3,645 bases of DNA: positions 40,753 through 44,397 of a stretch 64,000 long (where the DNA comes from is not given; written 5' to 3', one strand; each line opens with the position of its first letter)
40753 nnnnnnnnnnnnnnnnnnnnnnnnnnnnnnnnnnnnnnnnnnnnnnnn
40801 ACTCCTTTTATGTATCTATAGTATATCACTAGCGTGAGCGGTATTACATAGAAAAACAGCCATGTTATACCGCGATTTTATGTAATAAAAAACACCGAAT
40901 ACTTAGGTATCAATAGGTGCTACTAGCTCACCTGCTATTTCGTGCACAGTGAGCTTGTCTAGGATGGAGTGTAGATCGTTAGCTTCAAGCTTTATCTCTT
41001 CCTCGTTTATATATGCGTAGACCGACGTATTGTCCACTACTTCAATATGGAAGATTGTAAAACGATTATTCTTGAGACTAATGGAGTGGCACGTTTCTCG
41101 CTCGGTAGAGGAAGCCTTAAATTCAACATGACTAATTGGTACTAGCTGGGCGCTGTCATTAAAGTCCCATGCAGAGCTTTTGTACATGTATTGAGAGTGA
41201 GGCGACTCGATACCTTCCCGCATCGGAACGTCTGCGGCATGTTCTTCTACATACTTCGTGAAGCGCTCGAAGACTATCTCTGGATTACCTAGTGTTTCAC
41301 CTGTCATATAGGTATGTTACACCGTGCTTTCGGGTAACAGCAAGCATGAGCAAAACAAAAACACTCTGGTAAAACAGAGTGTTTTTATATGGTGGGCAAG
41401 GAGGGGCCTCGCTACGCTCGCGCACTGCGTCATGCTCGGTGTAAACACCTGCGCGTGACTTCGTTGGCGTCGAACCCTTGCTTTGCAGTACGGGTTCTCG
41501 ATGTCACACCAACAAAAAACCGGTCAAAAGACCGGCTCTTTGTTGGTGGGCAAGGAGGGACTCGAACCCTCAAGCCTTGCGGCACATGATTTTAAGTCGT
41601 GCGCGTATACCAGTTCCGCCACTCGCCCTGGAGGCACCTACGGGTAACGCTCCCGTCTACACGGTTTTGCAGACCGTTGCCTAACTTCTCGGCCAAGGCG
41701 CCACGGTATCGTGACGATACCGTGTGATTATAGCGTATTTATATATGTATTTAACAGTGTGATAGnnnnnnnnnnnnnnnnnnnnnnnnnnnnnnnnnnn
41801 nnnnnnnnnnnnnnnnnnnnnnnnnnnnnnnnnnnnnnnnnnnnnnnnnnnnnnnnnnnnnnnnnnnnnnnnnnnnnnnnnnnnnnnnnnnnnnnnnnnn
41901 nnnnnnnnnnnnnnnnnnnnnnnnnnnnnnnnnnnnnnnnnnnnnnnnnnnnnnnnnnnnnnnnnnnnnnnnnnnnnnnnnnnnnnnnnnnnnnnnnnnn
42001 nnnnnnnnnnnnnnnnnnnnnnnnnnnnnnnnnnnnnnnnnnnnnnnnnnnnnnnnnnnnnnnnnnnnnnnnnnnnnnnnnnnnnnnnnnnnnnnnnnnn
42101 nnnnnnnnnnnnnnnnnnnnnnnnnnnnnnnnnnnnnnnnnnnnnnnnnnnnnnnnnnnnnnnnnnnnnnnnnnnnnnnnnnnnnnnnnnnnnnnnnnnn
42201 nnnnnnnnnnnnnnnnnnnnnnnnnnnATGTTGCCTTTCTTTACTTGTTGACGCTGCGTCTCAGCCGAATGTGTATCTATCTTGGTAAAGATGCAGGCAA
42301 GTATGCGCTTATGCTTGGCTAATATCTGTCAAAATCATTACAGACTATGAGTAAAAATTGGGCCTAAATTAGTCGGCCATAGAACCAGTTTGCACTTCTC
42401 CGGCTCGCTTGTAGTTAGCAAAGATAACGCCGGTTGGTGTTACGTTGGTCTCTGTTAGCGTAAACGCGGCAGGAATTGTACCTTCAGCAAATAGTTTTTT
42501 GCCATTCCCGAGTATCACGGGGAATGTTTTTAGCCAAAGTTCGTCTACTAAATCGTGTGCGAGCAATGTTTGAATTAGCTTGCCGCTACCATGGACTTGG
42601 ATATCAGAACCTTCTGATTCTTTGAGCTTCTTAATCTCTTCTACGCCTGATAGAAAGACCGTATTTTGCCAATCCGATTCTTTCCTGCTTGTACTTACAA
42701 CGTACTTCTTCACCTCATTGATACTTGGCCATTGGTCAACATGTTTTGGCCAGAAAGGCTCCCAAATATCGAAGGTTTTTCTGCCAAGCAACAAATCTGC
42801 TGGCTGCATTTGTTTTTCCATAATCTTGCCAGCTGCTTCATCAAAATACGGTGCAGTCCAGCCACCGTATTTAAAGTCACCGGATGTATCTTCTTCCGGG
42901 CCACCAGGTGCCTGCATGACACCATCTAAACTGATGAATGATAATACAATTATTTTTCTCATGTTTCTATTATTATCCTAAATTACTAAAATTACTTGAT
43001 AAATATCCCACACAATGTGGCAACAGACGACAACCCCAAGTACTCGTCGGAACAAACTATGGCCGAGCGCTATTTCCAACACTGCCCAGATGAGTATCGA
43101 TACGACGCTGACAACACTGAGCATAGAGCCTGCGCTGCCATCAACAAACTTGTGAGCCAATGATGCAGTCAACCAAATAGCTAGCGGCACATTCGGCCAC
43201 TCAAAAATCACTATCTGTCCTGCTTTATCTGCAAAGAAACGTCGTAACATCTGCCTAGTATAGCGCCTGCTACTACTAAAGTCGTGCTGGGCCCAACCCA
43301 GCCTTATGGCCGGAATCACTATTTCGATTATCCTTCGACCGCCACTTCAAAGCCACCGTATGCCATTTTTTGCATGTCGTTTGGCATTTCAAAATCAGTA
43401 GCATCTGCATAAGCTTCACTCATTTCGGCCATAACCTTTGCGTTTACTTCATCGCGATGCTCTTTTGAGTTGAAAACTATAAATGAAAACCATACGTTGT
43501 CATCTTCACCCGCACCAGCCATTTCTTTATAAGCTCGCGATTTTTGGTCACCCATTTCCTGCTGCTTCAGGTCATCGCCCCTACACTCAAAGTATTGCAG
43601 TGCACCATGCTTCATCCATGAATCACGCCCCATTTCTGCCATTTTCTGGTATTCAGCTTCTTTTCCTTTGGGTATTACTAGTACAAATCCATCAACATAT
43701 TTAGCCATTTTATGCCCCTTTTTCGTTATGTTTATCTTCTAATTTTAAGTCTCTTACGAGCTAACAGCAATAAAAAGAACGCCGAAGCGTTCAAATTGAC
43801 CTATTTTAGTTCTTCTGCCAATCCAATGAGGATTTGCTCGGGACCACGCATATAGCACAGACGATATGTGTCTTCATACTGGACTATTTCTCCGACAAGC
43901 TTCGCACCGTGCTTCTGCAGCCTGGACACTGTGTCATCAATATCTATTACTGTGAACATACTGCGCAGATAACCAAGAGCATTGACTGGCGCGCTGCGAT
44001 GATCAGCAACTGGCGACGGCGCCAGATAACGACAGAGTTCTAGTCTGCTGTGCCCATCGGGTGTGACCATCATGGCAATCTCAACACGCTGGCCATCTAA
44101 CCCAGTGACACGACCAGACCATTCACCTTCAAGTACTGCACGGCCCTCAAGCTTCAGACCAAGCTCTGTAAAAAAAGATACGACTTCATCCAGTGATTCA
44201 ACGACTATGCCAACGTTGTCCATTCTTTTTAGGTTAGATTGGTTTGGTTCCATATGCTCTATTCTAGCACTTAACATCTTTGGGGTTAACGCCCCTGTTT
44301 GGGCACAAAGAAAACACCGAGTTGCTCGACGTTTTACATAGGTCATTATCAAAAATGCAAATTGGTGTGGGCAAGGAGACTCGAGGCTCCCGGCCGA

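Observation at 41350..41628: tRNA-Leu(TAA) with a downstream 16-nt direct copy of its 3' end terminating a structured about 118-nt segment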

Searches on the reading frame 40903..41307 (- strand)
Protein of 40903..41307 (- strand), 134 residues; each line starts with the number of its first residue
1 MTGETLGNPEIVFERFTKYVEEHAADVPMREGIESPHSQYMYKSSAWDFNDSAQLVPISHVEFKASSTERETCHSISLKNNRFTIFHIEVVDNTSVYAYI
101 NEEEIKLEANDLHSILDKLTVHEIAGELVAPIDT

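Call 32: search_protein_families(library=pfam, proteins=[window:40903-41307:-], max_evalue=0.01)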
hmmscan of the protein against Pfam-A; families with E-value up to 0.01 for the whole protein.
window:40903-41307:- (134 aa): 0 families

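Call 33: find_encoding_contigs(protein=window:40903-41307:-, flank=6000, max_places=10)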
Protein window:40903-41307:- (134 aa): 1 contig read that carries it; 1 place shown.
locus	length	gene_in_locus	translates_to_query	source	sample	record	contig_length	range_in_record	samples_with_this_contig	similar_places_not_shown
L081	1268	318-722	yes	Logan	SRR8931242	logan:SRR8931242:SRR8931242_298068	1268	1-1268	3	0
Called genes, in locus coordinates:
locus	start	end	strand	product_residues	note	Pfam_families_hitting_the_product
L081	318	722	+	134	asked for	-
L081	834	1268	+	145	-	?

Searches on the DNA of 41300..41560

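Call 12: search_rna_families(source=window, start=41300, end=41560, threshold=evalue, max_evalue=10, show_alignments=3)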
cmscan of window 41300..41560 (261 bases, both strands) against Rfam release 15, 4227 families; matches with E-value up to 10: 5.
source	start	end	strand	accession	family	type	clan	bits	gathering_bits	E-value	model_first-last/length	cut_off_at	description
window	41350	41389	-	RF04343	Plastid-psbA-2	Cis-reg;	CL00153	18.8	55.8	0.36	1-60/60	no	Plastid-psbA-2 3UTR RNA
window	41300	41389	+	RF02449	ncr1015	Gene; sRNA;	-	17.2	60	5.3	9-121/121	5'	Bacillus sRNA ncr1015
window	41300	41388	+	RF02515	AfaR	Gene; sRNA;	-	13.2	100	5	140-234/234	5'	AfaR small RNA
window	41300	41342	+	RF00637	mir-276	Gene; miRNA;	-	11.1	62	6.8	48-90/90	5'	mir-276 microRNA precursor family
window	41501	41560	+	RF01264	snR83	Gene; snRNA; snoRNA; HACA-box;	CL00023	8.9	75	8.9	1-62/308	3'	Small nucleolar RNA snR83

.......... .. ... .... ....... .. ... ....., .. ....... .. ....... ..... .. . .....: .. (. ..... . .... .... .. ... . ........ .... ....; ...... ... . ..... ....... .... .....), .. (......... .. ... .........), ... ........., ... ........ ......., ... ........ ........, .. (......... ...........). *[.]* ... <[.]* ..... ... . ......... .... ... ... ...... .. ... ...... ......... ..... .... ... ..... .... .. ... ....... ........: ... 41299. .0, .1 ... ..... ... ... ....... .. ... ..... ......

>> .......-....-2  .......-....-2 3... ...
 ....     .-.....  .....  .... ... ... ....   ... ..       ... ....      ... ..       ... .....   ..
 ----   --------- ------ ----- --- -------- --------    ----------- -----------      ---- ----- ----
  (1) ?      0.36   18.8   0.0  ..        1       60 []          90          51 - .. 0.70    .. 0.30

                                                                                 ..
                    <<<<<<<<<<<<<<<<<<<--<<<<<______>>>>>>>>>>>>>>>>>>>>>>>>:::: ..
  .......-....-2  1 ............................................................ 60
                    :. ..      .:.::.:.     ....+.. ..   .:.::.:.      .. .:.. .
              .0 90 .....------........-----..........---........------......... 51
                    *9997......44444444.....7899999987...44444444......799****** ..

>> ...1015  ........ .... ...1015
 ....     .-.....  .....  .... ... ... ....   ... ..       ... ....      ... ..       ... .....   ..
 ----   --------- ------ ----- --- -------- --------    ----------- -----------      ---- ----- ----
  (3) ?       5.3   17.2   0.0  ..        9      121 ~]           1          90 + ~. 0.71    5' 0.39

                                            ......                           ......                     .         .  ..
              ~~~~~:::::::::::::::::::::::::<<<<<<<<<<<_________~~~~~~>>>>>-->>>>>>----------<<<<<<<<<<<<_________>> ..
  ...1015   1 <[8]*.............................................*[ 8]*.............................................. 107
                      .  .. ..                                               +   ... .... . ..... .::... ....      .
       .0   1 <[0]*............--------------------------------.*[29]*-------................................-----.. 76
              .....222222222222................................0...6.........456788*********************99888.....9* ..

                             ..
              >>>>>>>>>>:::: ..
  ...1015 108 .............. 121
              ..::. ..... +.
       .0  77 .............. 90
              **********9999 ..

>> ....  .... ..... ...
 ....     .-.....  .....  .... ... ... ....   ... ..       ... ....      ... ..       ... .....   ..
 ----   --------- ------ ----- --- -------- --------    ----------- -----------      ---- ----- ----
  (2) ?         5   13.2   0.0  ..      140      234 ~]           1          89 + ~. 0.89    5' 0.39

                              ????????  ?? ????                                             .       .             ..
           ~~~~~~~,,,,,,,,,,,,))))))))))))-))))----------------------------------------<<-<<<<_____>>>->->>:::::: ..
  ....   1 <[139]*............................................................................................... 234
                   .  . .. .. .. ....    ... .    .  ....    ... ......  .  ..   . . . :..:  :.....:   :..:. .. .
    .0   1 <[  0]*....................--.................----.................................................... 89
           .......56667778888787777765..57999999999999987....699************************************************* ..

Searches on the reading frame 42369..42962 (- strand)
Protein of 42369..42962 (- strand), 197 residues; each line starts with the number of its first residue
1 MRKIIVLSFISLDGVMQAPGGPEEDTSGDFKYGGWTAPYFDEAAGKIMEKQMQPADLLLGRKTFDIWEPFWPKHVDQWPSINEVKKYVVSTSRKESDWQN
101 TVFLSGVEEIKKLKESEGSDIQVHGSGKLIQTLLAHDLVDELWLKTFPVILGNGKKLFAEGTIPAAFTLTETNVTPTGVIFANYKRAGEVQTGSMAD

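Call 32: search_protein_families(library=pfam, proteins=[window:42369-42962:-], max_evalue=0.01)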
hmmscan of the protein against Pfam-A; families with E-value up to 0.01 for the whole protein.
window:42369-42962:- (197 aa): 1 family
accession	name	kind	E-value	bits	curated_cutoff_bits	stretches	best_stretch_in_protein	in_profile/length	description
PF01872.23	RibD_C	-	1.6e-22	80.7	24.1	1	2-180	1-196/197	RibD C-terminal domain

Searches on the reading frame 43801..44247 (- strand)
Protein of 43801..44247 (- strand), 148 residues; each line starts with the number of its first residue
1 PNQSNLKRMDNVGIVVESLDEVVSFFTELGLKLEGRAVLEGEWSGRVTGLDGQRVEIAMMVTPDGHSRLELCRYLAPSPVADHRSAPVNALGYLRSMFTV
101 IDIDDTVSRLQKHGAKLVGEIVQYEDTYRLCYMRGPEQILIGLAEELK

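Call 32: search_protein_families(library=pfam, proteins=[window:43801-44247:-], max_evalue=0.01)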
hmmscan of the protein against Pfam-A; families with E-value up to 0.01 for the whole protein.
window:43801-44247:- (148 aa): 2 families
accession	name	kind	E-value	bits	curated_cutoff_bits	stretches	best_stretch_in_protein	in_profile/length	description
PF13669.12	Glyoxalase_4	-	9.4e-10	39.2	27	1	12-132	3-109/109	Glyoxalase/Bleomycin resistance protein/Dioxygenase superfamily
PF00903.31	Glyoxalase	-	6e-09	36.8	20.6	1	9-141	2-119/121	Glyoxalase/Bleomycin resistance protein/Dioxygenase superfamily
